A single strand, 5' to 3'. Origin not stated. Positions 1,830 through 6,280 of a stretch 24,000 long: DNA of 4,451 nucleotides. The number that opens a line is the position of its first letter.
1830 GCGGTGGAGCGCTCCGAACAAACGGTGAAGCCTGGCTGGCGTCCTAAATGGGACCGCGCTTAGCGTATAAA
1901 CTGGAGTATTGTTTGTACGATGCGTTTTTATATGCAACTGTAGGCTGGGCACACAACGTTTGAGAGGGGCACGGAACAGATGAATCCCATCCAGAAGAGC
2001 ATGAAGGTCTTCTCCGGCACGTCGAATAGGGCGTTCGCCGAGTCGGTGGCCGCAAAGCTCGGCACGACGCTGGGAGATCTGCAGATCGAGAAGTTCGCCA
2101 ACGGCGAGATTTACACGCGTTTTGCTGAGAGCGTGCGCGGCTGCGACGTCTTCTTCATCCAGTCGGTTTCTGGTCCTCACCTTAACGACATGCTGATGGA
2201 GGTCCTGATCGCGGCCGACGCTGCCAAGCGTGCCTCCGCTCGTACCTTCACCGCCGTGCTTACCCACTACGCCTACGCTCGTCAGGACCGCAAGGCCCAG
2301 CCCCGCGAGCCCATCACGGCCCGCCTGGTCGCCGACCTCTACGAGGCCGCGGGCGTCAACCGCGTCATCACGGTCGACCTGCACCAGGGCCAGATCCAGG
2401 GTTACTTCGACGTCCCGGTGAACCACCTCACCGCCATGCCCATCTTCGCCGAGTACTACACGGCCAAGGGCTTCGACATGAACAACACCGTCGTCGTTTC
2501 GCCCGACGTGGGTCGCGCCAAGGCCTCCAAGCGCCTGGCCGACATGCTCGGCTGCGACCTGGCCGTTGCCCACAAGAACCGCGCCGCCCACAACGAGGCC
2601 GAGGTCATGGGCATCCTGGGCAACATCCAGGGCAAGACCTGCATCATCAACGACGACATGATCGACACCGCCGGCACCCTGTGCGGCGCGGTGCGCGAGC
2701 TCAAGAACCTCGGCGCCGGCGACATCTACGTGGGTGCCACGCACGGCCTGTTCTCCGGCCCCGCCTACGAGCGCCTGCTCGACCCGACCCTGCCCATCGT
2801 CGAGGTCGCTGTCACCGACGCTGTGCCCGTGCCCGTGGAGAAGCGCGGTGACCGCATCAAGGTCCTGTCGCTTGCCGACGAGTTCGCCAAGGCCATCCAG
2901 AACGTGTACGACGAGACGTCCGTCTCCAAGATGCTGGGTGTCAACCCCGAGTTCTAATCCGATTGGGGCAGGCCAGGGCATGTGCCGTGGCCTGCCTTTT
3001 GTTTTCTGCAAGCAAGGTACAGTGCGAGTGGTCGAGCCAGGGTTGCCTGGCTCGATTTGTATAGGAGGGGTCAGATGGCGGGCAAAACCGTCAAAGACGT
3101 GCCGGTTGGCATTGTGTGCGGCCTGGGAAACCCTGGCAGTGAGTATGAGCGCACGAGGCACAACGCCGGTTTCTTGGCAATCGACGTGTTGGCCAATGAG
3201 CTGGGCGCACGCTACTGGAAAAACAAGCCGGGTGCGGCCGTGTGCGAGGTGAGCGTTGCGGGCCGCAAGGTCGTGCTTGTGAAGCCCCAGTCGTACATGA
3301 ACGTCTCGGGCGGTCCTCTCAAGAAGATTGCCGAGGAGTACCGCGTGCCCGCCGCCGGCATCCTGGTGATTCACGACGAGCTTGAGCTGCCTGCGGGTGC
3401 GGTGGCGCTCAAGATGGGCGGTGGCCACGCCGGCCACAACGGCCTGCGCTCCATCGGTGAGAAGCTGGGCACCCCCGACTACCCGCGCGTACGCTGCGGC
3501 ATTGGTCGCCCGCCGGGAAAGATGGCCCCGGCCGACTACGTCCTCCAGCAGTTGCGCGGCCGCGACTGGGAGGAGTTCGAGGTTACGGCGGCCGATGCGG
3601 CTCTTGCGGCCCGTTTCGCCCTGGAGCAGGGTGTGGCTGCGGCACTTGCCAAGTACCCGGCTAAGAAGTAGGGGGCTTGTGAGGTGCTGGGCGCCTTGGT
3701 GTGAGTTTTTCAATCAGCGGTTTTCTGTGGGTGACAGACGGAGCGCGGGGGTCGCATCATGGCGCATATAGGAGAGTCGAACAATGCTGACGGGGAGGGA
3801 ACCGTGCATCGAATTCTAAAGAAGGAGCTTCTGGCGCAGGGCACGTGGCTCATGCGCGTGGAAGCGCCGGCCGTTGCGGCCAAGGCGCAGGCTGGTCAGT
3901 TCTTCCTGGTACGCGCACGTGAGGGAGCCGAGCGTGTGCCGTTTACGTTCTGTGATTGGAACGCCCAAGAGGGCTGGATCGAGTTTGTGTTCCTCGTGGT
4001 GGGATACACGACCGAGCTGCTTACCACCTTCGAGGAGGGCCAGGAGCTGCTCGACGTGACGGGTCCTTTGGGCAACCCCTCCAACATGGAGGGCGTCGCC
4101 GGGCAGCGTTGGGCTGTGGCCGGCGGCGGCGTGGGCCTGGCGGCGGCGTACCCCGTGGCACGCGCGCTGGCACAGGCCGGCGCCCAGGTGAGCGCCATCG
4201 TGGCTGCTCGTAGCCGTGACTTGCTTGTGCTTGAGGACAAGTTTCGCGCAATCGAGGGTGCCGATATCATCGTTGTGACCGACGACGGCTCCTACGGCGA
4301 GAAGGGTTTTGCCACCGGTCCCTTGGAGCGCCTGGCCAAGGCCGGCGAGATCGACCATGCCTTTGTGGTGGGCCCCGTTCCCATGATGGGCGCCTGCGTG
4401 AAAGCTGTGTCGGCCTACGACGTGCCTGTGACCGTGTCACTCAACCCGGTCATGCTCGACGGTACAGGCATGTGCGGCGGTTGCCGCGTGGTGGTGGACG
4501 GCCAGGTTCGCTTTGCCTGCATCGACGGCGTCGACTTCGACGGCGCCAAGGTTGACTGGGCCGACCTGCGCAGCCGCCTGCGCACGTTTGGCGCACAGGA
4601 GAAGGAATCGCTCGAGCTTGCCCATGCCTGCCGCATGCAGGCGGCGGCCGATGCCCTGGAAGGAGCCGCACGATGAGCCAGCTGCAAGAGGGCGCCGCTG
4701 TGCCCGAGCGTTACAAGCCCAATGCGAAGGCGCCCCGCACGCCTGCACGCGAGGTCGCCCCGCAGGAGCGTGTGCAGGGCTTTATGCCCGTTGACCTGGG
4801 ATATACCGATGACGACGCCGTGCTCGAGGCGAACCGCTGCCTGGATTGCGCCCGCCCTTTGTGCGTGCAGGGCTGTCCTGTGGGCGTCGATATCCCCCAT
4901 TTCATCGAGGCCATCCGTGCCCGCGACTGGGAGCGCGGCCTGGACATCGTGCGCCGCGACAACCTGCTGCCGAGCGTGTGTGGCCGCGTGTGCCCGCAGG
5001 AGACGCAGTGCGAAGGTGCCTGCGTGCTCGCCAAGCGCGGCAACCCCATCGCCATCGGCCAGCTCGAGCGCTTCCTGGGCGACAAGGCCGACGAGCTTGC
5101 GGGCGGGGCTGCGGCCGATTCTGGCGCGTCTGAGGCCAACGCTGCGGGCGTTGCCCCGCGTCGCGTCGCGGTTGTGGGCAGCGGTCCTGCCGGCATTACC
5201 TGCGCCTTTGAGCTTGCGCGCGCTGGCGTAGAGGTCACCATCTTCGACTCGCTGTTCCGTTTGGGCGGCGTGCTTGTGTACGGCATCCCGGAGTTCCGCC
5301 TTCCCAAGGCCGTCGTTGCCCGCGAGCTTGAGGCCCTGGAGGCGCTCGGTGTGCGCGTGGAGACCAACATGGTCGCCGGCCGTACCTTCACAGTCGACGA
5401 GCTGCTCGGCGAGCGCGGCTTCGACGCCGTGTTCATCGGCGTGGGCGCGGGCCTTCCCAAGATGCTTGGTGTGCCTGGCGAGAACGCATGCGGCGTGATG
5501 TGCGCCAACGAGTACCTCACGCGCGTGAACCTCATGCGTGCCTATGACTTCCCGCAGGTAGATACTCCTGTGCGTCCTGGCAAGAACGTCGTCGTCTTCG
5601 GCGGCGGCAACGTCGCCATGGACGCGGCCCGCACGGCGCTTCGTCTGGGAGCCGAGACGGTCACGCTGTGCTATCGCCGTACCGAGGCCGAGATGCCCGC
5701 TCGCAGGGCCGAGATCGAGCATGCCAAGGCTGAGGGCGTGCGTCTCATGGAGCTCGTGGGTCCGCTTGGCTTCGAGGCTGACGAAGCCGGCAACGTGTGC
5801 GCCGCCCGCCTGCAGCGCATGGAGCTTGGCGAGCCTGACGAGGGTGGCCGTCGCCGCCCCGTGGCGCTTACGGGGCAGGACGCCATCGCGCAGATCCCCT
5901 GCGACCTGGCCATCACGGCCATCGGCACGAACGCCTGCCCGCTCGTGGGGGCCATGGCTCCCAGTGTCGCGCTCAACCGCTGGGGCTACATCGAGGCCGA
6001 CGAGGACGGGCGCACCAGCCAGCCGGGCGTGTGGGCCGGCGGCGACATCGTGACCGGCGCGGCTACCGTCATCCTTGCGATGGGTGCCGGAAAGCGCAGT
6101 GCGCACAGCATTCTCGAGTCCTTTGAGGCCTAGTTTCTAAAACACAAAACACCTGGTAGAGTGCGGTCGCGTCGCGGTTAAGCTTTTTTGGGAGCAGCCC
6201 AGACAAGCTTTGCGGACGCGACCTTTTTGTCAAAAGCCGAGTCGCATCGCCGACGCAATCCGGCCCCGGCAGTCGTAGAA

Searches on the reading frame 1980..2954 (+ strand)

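Call 43: search_protein_families(library=pfam, proteins=[window:1980-2954:+], max_evalue=0.001)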
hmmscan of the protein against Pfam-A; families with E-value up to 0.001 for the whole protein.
window:1980-2954:+ (325 aa): 3 families
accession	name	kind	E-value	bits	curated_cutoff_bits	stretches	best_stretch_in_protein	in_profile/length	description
PF13793.12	Pribosyltran_N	-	8.8e-46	155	25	1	8-125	1-117/117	N-terminal domain of ribose phosphate pyrophosphokinase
PF14572.12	Pribosyl_synth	-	6.1e-20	72.4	27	1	207-318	72-182/184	Phosphoribosyl synthetase-associated domain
PF00156.33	Pribosyltran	-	1.4e-13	50.9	26.3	1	161-247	24-116/158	Phosphoribosyl transferase domain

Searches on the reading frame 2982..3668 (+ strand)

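Call 43: search_protein_families(library=pfam, proteins=[window:2982-3668:+], max_evalue=0.001)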
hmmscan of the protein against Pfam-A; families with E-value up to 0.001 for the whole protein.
window:2982-3668:+ (229 aa): 1 family
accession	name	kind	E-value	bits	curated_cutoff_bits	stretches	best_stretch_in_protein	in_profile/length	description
PF01195.25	Pept_tRNA_hydro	-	4.2e-58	196.6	27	1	44-225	1-182/183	Peptidyl-tRNA hydrolase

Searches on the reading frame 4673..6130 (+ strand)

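Call 43: search_protein_families(library=pfam, proteins=[window:4673-6130:+], max_evalue=0.001)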
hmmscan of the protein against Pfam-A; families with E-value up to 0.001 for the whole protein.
window:4673-6130:+ (486 aa): 14 families
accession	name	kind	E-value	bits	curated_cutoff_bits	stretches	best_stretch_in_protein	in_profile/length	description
PF14691.11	Fer4_20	-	1.1e-38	132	25.8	1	34-141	2-110/113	Dihydroprymidine dehydrogenase domain II, 4Fe-4S cluster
PF07992.20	Pyr_redox_2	-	1.9e-32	113.3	26.1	1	164-473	2-291/291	Pyridine nucleotide-disulphide oxidoreductase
PF01262.27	AlaDh_PNT_C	-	6.4e-09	36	23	1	275-336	2-61/214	Alanine dehydrogenase/PNT, C-terminal domain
PF13738.12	Pyr_redox_3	-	7.6e-09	35.7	30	0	302-341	163-201/305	Pyridine nucleotide-disulphide oxidoreductase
PF00070.33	Pyr_redox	-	1.6e-08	35.3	22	0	305-375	1-74/82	Pyridine nucleotide-disulphide oxidoreductase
PF12831.13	FAD_oxidored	-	4.8e-08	33.1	27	1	165-204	2-41/416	FAD dependent oxidoreductase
PF13450.12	NAD_binding_8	-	2.5e-07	31.3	21.9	1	167-199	1-33/68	NAD(P)-binding Rossmann-like domain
PF01266.30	DAO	-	7.7e-06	26.1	27.9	1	164-194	1-31/353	FAD dependent oxidoreductase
PF13241.12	NAD_binding_7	-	9.8e-06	26.5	22.1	0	303-354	7-60/104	Putative NAD(P)-binding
PF01946.23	Thi4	-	2.2e-05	24.2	26.2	1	164-230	19-85/235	Thi4 family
PF03486.20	HI0933_like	-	3.7e-05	23.7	50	1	164-197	2-35/244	HI0933-like protein Rossmann domain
PF00890.30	FAD_binding_2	-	3.7e-05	23.5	20.4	1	165-202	2-39/414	FAD binding domain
PF01134.28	GIDA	-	3.9e-05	23.3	22.1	0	165-223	2-60/391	Glucose inhibited division protein A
PF01494.25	FAD_binding_3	-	4.2e-05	23.4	22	1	165-193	4-32/349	FAD binding domain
